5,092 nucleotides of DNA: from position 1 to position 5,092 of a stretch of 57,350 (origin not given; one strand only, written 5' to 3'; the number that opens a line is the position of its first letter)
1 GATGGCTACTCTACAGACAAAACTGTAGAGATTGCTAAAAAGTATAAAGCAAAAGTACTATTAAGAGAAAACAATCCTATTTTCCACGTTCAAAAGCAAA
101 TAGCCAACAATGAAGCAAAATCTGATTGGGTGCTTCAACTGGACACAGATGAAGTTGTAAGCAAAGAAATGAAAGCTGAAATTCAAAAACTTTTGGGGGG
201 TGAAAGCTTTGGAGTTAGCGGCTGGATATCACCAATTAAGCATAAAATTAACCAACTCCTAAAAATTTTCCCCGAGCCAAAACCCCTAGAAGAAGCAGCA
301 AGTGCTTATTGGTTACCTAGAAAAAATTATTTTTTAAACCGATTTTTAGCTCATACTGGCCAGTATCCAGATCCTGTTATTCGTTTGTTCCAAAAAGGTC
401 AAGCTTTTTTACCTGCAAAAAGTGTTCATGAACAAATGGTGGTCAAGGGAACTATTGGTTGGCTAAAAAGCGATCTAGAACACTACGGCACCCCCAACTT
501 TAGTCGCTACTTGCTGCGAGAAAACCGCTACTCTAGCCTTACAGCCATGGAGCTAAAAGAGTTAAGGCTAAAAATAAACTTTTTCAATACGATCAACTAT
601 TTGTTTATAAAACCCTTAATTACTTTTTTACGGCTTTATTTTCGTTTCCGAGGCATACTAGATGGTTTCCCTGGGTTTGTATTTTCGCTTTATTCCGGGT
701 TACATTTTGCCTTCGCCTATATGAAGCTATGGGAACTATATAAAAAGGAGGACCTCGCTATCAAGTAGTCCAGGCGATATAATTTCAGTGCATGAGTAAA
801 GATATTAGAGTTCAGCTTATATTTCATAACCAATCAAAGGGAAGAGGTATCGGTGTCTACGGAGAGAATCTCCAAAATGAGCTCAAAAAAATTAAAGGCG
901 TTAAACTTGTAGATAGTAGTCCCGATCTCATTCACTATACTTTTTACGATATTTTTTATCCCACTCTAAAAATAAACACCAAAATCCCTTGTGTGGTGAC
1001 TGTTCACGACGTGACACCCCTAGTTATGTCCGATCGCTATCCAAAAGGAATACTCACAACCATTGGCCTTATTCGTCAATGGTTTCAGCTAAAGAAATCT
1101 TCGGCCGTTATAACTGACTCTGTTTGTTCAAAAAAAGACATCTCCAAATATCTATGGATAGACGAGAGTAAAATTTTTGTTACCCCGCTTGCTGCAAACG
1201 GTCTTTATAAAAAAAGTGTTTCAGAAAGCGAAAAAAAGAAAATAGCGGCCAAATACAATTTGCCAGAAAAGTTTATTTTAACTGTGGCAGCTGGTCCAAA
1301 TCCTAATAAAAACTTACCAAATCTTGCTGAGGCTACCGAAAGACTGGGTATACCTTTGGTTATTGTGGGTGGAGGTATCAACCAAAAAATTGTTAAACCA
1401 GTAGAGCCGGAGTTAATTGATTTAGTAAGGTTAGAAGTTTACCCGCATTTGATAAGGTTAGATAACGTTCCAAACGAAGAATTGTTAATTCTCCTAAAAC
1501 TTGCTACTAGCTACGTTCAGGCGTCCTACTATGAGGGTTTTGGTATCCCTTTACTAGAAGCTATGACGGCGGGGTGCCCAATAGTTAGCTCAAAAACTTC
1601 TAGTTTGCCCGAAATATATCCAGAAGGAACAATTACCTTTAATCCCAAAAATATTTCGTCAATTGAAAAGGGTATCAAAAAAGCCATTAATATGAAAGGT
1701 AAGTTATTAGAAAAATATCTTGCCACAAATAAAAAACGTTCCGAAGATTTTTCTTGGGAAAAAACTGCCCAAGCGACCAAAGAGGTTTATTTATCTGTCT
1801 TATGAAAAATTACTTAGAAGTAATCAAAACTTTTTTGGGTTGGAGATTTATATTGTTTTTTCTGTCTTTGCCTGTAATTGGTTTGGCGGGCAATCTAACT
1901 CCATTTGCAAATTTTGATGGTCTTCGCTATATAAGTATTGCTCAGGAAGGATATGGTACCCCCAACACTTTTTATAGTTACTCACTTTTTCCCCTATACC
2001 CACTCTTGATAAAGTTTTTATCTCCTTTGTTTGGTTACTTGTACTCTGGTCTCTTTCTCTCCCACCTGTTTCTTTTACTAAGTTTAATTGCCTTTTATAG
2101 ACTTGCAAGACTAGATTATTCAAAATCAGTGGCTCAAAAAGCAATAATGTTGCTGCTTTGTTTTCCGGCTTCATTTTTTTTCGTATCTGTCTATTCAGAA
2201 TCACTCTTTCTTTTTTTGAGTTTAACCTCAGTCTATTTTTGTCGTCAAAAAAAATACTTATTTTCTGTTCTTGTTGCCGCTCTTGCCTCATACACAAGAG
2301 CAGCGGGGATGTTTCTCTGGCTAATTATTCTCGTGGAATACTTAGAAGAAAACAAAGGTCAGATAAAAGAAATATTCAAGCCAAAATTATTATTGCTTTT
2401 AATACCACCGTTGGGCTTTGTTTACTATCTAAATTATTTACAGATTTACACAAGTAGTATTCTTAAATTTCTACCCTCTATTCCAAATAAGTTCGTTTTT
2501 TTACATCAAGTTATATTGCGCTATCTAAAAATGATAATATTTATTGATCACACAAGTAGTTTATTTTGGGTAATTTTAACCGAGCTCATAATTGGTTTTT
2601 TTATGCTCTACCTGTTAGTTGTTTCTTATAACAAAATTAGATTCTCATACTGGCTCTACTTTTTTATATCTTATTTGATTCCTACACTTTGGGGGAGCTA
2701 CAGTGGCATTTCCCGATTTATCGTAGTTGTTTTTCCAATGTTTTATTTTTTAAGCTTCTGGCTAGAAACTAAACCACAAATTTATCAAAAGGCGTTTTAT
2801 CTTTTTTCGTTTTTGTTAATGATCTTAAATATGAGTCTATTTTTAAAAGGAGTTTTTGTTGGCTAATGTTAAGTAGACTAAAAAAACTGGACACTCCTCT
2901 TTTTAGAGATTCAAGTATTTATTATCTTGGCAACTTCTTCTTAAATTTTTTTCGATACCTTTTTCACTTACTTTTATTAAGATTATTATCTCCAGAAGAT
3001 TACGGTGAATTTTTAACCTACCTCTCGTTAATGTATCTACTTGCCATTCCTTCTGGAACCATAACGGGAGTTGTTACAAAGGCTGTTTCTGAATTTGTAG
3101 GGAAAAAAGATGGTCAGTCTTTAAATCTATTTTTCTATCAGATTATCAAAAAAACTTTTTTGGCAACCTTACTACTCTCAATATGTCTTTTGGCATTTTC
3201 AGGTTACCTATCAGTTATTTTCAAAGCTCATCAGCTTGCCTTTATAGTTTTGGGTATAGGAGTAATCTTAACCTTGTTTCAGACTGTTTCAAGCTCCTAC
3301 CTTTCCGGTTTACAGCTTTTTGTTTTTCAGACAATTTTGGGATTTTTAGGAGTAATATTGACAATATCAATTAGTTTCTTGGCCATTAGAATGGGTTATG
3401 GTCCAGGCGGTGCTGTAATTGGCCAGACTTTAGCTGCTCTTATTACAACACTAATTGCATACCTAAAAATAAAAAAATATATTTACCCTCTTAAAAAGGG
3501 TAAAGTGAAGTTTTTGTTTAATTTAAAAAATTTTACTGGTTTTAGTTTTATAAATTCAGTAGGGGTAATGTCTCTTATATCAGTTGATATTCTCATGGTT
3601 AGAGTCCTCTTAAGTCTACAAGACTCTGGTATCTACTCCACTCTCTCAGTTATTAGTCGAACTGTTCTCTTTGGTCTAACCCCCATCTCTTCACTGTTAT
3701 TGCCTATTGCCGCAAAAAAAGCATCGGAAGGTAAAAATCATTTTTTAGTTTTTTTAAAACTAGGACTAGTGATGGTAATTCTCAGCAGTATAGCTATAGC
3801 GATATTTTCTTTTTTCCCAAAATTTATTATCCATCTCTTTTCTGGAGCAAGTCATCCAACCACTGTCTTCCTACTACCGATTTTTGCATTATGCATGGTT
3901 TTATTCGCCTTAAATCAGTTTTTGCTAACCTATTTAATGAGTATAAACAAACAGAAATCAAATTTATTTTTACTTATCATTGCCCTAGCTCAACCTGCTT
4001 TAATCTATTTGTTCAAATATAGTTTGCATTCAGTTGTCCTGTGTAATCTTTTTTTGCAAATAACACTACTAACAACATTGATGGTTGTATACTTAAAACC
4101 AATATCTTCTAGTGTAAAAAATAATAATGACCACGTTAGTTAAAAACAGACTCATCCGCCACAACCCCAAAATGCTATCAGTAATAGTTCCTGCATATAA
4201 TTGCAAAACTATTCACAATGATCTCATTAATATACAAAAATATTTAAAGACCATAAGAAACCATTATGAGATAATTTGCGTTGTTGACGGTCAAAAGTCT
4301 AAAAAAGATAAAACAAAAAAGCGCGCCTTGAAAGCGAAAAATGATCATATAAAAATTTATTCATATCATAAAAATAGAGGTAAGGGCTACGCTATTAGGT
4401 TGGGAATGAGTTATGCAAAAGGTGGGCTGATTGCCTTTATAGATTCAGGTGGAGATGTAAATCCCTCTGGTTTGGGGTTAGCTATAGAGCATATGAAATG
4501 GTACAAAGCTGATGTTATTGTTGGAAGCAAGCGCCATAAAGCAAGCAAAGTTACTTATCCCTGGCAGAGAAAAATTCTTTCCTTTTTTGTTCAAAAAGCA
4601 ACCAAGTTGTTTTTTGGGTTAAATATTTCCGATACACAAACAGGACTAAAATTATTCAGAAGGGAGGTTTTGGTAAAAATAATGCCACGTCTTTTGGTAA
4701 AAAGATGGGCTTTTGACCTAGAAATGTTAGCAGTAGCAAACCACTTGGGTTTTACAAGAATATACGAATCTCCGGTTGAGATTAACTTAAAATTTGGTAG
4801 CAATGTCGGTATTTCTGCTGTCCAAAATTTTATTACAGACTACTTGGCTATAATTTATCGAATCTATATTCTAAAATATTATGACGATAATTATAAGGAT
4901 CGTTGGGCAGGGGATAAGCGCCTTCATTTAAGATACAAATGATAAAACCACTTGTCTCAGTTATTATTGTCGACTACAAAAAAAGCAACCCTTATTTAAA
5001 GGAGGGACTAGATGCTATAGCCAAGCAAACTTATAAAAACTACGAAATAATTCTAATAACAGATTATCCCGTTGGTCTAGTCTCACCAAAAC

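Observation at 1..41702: Roughly 40 kb glycan-assembly super-cluster with an unusual excess of GT-C-type membrane transferases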

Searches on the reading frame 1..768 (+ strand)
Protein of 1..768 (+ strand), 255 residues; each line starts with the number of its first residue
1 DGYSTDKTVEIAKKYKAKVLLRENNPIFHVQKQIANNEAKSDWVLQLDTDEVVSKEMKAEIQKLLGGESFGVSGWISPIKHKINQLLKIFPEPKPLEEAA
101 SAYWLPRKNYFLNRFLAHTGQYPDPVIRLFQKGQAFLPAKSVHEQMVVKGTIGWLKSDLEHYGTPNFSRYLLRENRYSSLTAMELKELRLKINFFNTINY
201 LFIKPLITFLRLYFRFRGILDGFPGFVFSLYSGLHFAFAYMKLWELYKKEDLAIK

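Call 3: search_protein_families(library=pfam, proteins=[window:1-768:+], max_evalue=0.01)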
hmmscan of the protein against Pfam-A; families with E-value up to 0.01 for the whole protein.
window:1-768:+ (255 aa): 1 family
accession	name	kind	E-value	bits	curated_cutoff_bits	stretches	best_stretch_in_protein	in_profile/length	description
PF00535.33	Glycos_transf_2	-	1.4e-07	32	23.3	1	1-82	34-121/168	Glycosyl transferase family 2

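Call 67: search_protein_families(library=ncbifam, proteins=[window:1-768:+], max_evalue=0.00001)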
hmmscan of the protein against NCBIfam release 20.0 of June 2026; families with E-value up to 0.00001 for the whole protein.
window:1-768:+ (255 aa): 0 families

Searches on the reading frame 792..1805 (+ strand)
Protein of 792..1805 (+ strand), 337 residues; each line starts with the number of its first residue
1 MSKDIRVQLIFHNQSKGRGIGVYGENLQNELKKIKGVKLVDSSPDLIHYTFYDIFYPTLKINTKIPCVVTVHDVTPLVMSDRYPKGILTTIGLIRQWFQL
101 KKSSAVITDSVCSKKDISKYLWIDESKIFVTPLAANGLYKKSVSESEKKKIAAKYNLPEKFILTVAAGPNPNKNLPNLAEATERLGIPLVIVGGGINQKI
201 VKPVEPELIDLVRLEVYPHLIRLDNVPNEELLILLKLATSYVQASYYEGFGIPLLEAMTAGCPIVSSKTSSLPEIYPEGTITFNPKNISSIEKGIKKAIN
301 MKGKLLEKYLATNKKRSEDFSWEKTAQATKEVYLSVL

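Call 3: search_protein_families(library=pfam, proteins=[window:792-1805:+], max_evalue=0.01)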
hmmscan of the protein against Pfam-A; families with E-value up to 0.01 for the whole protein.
window:792-1805:+ (337 aa): 3 families
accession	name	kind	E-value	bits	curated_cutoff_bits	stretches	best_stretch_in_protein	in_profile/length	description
PF00534.26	Glycos_transf_1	-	8.8e-20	71.4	26.4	1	149-309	3-165/172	Glycosyl transferases group 1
PF13692.12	Glyco_trans_1_4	-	3.6e-14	53.7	27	1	162-299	4-140/142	Glycosyl transferases group 1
PF13439.12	Glyco_transf_4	-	2.3e-07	31.4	28.5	1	42-132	71-163/170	Glycosyltransferase Family 4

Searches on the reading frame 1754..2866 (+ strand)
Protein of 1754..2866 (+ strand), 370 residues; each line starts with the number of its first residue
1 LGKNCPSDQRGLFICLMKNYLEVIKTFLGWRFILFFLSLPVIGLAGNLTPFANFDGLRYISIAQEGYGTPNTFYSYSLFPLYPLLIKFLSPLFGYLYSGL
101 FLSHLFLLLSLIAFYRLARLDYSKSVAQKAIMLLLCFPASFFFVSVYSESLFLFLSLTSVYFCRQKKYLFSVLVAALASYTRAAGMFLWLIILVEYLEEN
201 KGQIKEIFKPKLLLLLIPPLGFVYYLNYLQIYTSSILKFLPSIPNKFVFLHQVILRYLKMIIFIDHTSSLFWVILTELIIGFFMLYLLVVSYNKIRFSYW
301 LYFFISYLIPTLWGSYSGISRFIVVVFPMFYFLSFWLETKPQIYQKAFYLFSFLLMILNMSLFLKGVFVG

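Call 3: search_protein_families(library=pfam, proteins=[window:1754-2866:+], max_evalue=0.01)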
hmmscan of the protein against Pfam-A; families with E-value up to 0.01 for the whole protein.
window:1754-2866:+ (370 aa): 0 families

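Call 9: search_protein_families(library=pfam, proteins=[window:1754-2866:+], max_evalue=10)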
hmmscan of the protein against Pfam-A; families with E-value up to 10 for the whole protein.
window:1754-2866:+ (370 aa): 0 families

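Call 10: search_protein_families(library=ncbifam, proteins=[window:1754-2866:+], max_evalue=1)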
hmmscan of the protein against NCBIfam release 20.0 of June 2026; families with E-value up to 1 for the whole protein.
window:1754-2866:+ (370 aa): 2 families
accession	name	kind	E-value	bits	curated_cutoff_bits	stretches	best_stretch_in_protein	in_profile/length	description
NF046093.1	AZOBR_p60025_fam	subfamily_domain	5.4e-05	22.5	150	1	80-202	95-217/232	AZOBR_p60025 family cell surface glycopolymer formation protein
NF041617.1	T2SS_L_SYNERG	exception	0.24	10.2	150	1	110-185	202-277/387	type II secretion system protein GspL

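Call 43: search_protein_representatives(protein=window:1802-2866:+)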
Query: 354 residues. Proteins with E-value up to 0.001 (for the whole library): 9203; up to 1e-10: 3902; up to 1e-30: 138. The best 150 are listed.
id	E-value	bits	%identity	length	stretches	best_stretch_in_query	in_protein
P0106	4.4e-102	359.0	51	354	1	1-354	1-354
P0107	1.5e-74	268.4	60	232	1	6-222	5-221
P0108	2.0e-71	258.2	58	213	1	143-354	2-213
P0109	1.6e-56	209.2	39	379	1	33-353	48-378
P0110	1.8e-56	209.1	39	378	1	33-354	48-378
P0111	6.8e-56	207.1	39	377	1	29-354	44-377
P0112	5.0e-52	194.4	42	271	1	93-354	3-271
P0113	2.1e-50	189.0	38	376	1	29-353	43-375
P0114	1.2e-48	183.3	39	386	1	32-353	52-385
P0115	3.8e-47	178.4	41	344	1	27-353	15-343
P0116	1.1e-46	176.8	37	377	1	30-353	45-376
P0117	1.2e-46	176.8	38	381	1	32-353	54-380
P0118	3.3e-46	175.2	38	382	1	34-353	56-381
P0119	4.0e-46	175.0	38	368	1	28-354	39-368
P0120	3.1e-45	172.1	42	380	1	31-353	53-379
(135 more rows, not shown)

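Call 47: search_protein_families(library=pfam, alignment_id=A3, max_evalue=0.01)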
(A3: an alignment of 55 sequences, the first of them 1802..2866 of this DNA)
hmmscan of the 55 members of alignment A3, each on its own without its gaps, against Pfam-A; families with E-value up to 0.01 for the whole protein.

A. member 1, window:1802-2866:+ (354 aa): 0 families

B. families by the number of members that match (of 55 scanned): 4 families
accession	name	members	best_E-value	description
PF04188.19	Mannosyl_trans2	26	5.6e-14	Mannosyltransferase (PIG-V)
PF13231.12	PMT_2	13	1.7e-08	Dolichyl-phosphate-mannose-protein mannosyltransferase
PF09594.16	GT87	3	3.9e-05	Glycosyltransferase family 87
PF04922.18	DIE2_ALG10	1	0.0092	DIE2/ALG10 family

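Call 48: search_solved_structures(query=A3, max_evalue=10, show_alignments=2)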
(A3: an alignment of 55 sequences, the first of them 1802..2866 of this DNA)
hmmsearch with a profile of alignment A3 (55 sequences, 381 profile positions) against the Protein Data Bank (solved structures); distinct sequences matched with E-value up to 10: 0.

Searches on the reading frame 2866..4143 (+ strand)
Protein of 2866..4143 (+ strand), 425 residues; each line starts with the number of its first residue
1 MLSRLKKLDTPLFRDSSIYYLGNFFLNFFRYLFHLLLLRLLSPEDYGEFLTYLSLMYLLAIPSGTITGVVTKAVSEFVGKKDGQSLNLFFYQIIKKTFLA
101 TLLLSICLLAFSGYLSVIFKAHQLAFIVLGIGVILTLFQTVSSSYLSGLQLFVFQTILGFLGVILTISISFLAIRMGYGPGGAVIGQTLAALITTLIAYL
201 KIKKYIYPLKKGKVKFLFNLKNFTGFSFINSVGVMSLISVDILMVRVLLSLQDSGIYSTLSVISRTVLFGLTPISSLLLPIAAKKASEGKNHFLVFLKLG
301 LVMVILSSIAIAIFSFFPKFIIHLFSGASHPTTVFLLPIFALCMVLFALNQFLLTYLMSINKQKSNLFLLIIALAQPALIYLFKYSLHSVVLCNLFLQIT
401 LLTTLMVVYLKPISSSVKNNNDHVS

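Call 3: search_protein_families(library=pfam, proteins=[window:2866-4143:+], max_evalue=0.01)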
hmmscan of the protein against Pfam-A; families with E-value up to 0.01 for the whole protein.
window:2866-4143:+ (425 aa): 1 family
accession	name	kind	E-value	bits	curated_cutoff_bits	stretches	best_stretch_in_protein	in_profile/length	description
PF01943.22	Polysacc_synt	-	1.6e-08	34.7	28.2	1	14-283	3-271/274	Polysaccharide biosynthesis protein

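Call 67: search_protein_families(library=ncbifam, proteins=[window:2866-4143:+], max_evalue=0.00001)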
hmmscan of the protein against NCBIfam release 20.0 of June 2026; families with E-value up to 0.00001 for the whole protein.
window:2866-4143:+ (425 aa): 0 families

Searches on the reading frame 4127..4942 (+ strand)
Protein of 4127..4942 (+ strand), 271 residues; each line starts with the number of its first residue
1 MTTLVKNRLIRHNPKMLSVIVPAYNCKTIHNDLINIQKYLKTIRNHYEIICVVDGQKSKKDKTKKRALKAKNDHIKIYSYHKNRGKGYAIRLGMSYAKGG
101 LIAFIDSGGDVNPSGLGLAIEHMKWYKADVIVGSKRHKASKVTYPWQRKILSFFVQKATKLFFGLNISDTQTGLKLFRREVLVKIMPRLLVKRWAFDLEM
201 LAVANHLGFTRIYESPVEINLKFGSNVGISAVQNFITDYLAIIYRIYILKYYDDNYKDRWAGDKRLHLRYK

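Call 3: search_protein_families(library=pfam, proteins=[window:4127-4942:+], max_evalue=0.01)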
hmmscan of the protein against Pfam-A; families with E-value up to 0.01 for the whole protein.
window:4127-4942:+ (271 aa): 2 families
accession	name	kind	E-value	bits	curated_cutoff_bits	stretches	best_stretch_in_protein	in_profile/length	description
PF00535.33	Glycos_transf_2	-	2.2e-20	73.7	23.3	1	18-184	1-166/168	Glycosyl transferase family 2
PF10111.15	Glyco_tranf_2_2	-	0.0014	18.6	27.3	1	18-107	1-90/276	Glycosyltransferase like family 2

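Call 67: search_protein_families(library=ncbifam, proteins=[window:4127-4942:+], max_evalue=0.00001)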
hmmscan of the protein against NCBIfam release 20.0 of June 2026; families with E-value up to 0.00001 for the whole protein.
window:4127-4942:+ (271 aa): 11 families
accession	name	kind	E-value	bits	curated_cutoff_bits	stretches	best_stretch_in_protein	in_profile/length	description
NF058614.1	PPMAGASynPpgS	equivalog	5.1e-13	49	370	1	19-220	4-197/226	polyprenyl-phospho-N-acetylgalactosaminyl synthase PpgS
TIGR03937.1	PgaC_IcaA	equivalog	3.4e-10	39.4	422.3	1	13-124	43-151/407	poly-beta-1,6-N-acetyl-D-glucosamine synthase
NF047588.1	GlcsyltransPgfSStrep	equivalog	6.3e-10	38.7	500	1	17-185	3-167/308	glycosyltransferase PgfS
NF007986.1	PRK10714.1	equivalog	7.6e-10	38.3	529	1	15-183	6-170/316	undecaprenyl-phosphate 4-deoxy-4-formamido-L-arabinose transferase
NF047683.1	TeichurnBiosyTuaG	equivalog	6.6e-09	35.8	400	1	14-124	5-112/252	teichuronic acid biosynthesis protein TuaG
NF007482.0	PRK10073.1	equivalog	1.4e-07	30.8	423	1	14-113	5-100/334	glycosyltransferase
TIGR04182.1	glyco_TIGR04182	equivalog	1.9e-07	30.8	325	1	18-223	3-194/293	S-layer glycoprotein N-glycosyltransferase AglJ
NF041875.1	EPS_EpsD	equivalog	3e-07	30.2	370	1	17-148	1-130/325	exopolysaccharide biosynthesis glycosyltransferase EpsD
TIGR04283.1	glyco_like_mftF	equivalog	1.5e-06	28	182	1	17-106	1-80/221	TIGR04283 family arsenosugar biosynthesis glycosyltransferase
NF010496.0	PRK13915.1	equivalog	2.7e-06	26.7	262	1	13-107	29-125/307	glucosyl-3-phosphoglycerate synthase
TIGR03965.1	mycofact_glyco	equivalog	7e-06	25.2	280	1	13-113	71-167/467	mycofactocin biosynthesis glycosyltransferase MftF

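Call 68: search_solved_structures(query=window:4127-4942:+, max_evalue=0.00001)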
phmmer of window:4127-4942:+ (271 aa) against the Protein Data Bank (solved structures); distinct sequences matched with E-value up to 0.00001: 4.
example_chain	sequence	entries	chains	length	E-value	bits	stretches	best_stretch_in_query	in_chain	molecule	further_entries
5ekp_C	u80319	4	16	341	1.1e-09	41.4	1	16-168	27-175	Uncharacterized glycosyltransferase sll0501 | Glycosyltransferase sll0501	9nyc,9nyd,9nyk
5eke_A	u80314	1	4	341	1.1e-09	41.4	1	16-168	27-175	Uncharacterized glycosyltransferase sll0501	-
9nye_A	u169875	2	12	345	1.1e-09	41.4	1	16-168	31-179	Glycosyltransferase sll0501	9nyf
9hwj_A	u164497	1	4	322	9e-08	35.1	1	12-182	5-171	Undecaprenyl-phosphate 4-deoxy-4-formamido-L-arabinose transferase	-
